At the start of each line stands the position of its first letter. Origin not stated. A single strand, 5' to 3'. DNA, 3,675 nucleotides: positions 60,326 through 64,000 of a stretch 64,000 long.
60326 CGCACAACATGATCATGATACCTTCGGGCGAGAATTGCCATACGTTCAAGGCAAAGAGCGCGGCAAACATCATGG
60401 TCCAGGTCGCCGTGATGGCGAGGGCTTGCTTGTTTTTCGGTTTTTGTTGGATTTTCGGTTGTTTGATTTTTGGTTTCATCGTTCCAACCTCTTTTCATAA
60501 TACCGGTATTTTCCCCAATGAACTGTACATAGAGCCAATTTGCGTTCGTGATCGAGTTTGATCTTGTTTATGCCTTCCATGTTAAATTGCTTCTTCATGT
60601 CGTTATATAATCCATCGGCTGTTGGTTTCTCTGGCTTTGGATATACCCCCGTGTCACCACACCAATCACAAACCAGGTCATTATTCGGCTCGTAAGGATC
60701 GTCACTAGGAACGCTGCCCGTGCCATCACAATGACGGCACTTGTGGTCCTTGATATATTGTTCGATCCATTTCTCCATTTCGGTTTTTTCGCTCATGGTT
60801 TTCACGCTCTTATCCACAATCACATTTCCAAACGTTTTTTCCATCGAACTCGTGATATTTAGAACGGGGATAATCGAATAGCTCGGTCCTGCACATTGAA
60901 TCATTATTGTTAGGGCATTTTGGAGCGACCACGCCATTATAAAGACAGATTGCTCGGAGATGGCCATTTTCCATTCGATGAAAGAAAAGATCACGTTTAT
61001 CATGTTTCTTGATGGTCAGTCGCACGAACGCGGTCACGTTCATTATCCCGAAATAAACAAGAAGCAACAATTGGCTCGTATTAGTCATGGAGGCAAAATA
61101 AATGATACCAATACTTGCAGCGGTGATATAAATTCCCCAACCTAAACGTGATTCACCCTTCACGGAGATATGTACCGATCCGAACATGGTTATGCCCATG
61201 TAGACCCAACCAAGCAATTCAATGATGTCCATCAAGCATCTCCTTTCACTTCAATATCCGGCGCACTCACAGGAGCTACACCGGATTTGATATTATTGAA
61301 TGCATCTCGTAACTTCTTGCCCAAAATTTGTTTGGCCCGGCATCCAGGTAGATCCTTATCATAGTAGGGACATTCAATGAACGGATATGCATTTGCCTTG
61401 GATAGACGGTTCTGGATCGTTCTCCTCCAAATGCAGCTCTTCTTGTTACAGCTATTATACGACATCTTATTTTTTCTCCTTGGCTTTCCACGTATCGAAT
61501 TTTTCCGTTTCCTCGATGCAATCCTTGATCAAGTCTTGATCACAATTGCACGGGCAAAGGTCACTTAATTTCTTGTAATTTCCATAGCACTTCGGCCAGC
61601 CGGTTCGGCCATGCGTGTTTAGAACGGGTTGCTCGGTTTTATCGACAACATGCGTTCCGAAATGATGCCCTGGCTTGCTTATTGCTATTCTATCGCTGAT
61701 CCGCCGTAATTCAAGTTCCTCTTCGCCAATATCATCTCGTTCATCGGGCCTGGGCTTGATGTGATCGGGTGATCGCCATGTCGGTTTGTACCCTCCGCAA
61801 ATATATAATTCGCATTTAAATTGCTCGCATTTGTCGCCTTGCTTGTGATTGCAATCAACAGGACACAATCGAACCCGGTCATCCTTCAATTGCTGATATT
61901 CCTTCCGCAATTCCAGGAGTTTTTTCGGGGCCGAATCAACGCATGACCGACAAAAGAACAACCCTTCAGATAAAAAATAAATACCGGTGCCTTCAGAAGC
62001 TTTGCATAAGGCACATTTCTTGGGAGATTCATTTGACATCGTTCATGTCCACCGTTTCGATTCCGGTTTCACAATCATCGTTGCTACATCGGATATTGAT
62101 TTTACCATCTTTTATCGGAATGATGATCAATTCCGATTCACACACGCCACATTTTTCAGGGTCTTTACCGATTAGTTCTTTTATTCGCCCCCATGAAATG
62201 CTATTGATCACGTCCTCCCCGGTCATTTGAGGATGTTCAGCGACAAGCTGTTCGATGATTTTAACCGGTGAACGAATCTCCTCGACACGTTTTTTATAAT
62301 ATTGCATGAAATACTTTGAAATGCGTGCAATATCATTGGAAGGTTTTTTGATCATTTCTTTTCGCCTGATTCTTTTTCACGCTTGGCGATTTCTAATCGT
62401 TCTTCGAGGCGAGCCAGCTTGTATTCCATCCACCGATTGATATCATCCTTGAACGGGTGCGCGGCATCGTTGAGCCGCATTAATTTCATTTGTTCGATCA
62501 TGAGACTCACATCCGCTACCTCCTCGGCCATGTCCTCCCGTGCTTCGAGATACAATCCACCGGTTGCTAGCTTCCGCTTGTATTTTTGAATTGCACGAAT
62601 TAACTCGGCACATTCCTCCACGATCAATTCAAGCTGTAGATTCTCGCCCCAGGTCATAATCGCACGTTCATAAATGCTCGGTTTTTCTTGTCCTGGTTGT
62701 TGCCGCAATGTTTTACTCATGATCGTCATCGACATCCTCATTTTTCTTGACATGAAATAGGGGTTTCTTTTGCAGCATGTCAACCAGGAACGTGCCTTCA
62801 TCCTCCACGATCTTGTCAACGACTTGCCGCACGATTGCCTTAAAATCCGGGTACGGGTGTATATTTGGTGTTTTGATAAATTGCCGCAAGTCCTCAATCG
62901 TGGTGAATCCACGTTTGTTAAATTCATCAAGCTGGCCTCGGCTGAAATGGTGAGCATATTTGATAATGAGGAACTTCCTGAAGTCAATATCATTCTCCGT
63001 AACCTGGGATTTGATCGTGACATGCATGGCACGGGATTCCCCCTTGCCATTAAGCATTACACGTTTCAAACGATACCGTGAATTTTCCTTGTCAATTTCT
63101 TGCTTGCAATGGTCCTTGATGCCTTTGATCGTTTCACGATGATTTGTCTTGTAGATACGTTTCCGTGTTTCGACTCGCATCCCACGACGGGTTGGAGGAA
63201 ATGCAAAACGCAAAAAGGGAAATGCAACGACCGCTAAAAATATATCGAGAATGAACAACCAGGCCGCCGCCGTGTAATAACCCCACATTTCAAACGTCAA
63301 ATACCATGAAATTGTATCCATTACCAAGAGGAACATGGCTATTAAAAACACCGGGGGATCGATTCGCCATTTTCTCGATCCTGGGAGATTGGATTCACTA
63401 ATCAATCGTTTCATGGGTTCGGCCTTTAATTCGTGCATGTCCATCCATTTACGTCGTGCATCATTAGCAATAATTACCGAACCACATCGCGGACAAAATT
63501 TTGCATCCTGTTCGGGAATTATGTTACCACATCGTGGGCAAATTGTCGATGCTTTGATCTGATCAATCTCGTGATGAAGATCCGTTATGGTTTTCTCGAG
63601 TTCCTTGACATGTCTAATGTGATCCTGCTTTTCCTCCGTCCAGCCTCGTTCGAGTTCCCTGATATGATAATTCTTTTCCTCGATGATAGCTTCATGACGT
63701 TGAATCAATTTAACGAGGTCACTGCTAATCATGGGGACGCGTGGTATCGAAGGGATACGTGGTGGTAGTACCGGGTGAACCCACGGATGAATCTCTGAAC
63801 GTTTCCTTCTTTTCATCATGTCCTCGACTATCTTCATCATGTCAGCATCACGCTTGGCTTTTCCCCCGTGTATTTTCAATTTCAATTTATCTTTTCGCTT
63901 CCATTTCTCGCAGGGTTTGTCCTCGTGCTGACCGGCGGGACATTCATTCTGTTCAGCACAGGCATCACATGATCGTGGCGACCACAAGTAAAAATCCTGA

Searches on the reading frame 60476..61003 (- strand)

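Call 53: search_protein_families(library=pfam, proteins=[window:60476-61003:-], max_evalue=0.01)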
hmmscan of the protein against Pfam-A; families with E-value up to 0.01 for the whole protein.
window:60476-61003:- (175 aa): 1 family
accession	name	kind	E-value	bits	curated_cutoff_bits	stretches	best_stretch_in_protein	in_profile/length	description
PF15777.11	Anti-TRAP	-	0.0035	17.7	32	1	87-122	11-43/59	Tryptophan RNA-binding attenuator protein inhibitory protein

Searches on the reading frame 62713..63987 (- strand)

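Call 11: search_protein_families(library=pfam, proteins=[window:62713-63987:-], max_evalue=0.01)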
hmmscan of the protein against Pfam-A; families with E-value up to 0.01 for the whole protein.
window:62713-63987:- (424 aa): 9 families
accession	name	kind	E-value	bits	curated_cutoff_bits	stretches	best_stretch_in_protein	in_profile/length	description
PF13240.11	Zn_Ribbon_1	-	2.3e-06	27.6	25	1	150-170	2-21/23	zinc-ribbon domain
PF13248.11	Zn_ribbon_3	-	2.5e-06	27.2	27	1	148-172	3-26/26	zinc-ribbon domain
PF08271.17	Zn_Ribbon_TF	-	0.0011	18.9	29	0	146-161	18-33/43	TFIIB zinc-binding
PF12773.13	DZR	-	0.0016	19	27.3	1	148-169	25-45/45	Double zinc ribbon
PF01155.25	HypA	-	0.0036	17.8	28.9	1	134-171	57-95/112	Hydrogenase/urease nickel incorporation, metallochaperone, hypA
PF08772.16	Zn_ribbon_NOB1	-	0.0048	17.4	24.9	0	148-170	9-31/72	Nin one binding (NOB1) Zn-ribbon like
PF17032.10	Zn_ribbon_15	-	0.0056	17.9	28.9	1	146-169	51-73/73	zinc-ribbon family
PF24460.1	DUF7575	-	0.0057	16.4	28.5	1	148-169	4-24/28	Domain of unknown function (DUF7575)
PF06221.18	zf-C2HC5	-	0.0092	16.4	25.8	0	145-179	15-51/54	Putative zinc finger motif, C2HC5-type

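Call 102: search_protein_families(library=ncbifam, proteins=[window:62713-63987:-], max_evalue=0.01)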
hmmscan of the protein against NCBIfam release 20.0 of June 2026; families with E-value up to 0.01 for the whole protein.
window:62713-63987:- (424 aa): 2 families
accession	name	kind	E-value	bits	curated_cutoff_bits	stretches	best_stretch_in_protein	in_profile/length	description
NF001669.0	PRK00432.1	equivalog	0.00028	20.8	54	1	161-179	25-43/58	30S ribosomal protein S27ae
NF047723.1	TransFacS4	equivalog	0.0094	16.4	120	0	96-155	14-68/90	transcription factor S4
